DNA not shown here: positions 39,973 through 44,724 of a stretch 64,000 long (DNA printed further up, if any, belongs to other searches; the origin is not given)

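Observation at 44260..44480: Dockerin-like twin Ca-binding repeats at the C-terminus of a 1484-aa S8 subtilase in a T9SS-bearing organism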

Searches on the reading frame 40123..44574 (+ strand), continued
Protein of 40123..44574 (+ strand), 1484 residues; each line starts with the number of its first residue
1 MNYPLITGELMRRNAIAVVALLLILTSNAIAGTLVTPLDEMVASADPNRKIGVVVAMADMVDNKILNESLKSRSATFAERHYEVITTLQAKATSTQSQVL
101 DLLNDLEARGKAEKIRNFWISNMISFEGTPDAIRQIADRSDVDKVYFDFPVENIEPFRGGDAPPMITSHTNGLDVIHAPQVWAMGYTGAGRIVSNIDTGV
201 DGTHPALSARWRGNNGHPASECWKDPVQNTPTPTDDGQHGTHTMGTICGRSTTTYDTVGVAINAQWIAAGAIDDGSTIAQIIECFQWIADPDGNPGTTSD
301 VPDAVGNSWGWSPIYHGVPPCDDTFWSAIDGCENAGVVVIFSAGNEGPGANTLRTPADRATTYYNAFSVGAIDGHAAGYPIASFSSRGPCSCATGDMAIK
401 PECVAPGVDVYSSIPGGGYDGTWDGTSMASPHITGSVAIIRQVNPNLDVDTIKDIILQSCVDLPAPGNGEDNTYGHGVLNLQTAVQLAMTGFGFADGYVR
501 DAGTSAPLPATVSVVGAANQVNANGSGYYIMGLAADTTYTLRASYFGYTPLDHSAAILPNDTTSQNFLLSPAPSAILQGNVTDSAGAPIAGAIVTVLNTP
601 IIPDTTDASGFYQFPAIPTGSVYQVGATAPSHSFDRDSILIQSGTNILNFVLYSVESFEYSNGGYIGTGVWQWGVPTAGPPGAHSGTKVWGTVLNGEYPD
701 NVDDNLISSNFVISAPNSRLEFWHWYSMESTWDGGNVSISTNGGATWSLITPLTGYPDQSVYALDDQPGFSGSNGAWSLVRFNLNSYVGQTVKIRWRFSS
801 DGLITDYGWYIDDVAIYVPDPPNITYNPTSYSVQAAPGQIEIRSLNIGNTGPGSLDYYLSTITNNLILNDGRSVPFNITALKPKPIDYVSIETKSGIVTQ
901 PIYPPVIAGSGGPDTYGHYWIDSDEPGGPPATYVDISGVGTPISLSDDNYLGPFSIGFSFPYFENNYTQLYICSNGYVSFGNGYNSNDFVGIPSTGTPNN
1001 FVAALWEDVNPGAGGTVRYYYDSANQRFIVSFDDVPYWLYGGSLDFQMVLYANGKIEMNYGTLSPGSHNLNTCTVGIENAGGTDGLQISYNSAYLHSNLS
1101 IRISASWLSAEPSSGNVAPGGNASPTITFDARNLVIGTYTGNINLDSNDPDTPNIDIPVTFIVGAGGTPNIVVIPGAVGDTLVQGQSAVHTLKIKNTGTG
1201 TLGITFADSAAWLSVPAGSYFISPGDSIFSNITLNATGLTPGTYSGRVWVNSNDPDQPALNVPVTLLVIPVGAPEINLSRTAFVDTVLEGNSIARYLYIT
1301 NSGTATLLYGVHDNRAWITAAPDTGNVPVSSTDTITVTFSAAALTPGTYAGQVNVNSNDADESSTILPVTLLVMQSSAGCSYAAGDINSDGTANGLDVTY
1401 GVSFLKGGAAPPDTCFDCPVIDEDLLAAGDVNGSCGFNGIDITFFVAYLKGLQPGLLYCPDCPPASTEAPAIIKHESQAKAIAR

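Call 42: find_encoding_contigs(protein=P0050, flank=10000, max_places=2)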
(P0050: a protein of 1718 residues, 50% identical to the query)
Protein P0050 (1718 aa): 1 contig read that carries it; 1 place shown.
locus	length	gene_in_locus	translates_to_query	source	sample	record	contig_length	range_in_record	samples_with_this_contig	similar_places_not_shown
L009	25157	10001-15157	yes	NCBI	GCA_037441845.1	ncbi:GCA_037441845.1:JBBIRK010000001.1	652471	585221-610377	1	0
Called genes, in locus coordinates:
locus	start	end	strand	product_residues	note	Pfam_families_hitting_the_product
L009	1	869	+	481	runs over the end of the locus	-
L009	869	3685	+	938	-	PF13620:CarboxypepD_reg, PF13715:CarbopepD_reg_2, PF07715:Plug, PF00593:TonB_dep_Rec_b-barrel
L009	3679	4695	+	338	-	PF19572:PorV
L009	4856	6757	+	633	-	PF08309:LVIVD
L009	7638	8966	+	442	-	PF11638:DnaA_N, PF00308:Bac_DnaA, PF01695:IstB_IS21, PF00004:AAA (weak), PF08299:Bac_DnaA_C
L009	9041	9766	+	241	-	PF04264:YceI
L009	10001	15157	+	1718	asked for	PF00082:Peptidase_S8, PF13715:CarbopepD_reg_2 (faint), PF13620:CarboxypepD_reg, PF20773:InhA-like_MAM, PF19190:BACON_2 (faint), PF22544:HYDIN_VesB_CFA65-like_Ig (faint), PF06119:NIDO (faint)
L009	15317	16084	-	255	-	PF03309:Pan_kinase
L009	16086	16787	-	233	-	-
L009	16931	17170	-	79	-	PF02463:SMC_N, PF13175:AAA_15, PF13476:AAA_23, PF13304:AAA_21 (weak)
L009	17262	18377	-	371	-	PF00712:DNA_pol3_beta, PF02767:DNA_pol3_beta_2, PF02768:DNA_pol3_beta_3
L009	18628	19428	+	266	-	PF01435:Peptidase_M48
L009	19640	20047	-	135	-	PF01814:Hemerythrin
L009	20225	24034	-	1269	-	PF00082:Peptidase_S8, PF13620:CarboxypepD_reg, PF13715:CarbopepD_reg_2, PF13620:CarboxypepD_reg, PF13715:CarbopepD_reg_2 (weak), PF20773:InhA-like_MAM, PF13860:FlgD_ig, PF18962:Por_Secre_tail (weak), +1 more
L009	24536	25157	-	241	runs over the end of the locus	-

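Call 43: find_encoding_contigs(protein=P0101, flank=10000, max_places=2)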
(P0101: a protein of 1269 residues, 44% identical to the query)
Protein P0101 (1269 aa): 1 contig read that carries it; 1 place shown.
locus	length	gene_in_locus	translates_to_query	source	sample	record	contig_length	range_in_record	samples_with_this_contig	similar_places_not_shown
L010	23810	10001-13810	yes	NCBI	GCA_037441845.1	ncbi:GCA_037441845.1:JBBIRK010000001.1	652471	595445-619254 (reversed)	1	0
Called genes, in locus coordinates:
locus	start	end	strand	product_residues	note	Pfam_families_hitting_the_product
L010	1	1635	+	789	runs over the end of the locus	-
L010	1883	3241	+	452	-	PF10396:TrmE_N, PF00350:Dynamin_N (faint), PF12631:MnmE_helical, PF03193:RsgA_GTPase (faint), PF00009:GTP_EFTU (faint), PF01926:MMR_HSR1, PF02421:FeoB_N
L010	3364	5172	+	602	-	PF01134:GIDA, PF21680:GIDA_C_1st, PF13932:SAM_GIDA_C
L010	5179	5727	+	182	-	PF02527:GidB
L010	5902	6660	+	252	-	PF00142:Fer4_NifH (weak), PF01656:CbiA, PF02374:ArsA_ATPase (faint), PF06564:CBP_BcsQ (weak), PF09140:MipZ, PF10609:ParA (weak), PF13614:AAA_31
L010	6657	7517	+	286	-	PF02195:ParB_N, PF17762:HTH_ParB, PF23552:ParB_C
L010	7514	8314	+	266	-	PF01551:Peptidase_M23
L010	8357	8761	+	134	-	PF04519:Bactofilin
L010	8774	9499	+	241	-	-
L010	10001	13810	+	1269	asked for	PF00082:Peptidase_S8, PF13620:CarboxypepD_reg, PF13715:CarbopepD_reg_2, PF13620:CarboxypepD_reg, PF13715:CarbopepD_reg_2 (weak), PF20773:InhA-like_MAM, PF13860:FlgD_ig, PF18962:Por_Secre_tail (weak), +1 more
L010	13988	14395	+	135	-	PF01814:Hemerythrin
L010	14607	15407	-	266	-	PF01435:Peptidase_M48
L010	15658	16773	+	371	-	PF00712:DNA_pol3_beta, PF02767:DNA_pol3_beta_2, PF02768:DNA_pol3_beta_3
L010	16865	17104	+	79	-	PF02463:SMC_N, PF13175:AAA_15, PF13476:AAA_23, PF13304:AAA_21 (weak)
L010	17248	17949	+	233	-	-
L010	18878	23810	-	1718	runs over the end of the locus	PF00082:Peptidase_S8, PF13715:CarbopepD_reg_2 (faint), PF13620:CarboxypepD_reg, PF20773:InhA-like_MAM, PF19190:BACON_2 (faint), PF22544:HYDIN_VesB_CFA65-like_Ig (faint), PF06119:NIDO (faint)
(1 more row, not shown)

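Call 62: find_encoding_contigs(protein=P0042, flank=10000, max_places=2)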
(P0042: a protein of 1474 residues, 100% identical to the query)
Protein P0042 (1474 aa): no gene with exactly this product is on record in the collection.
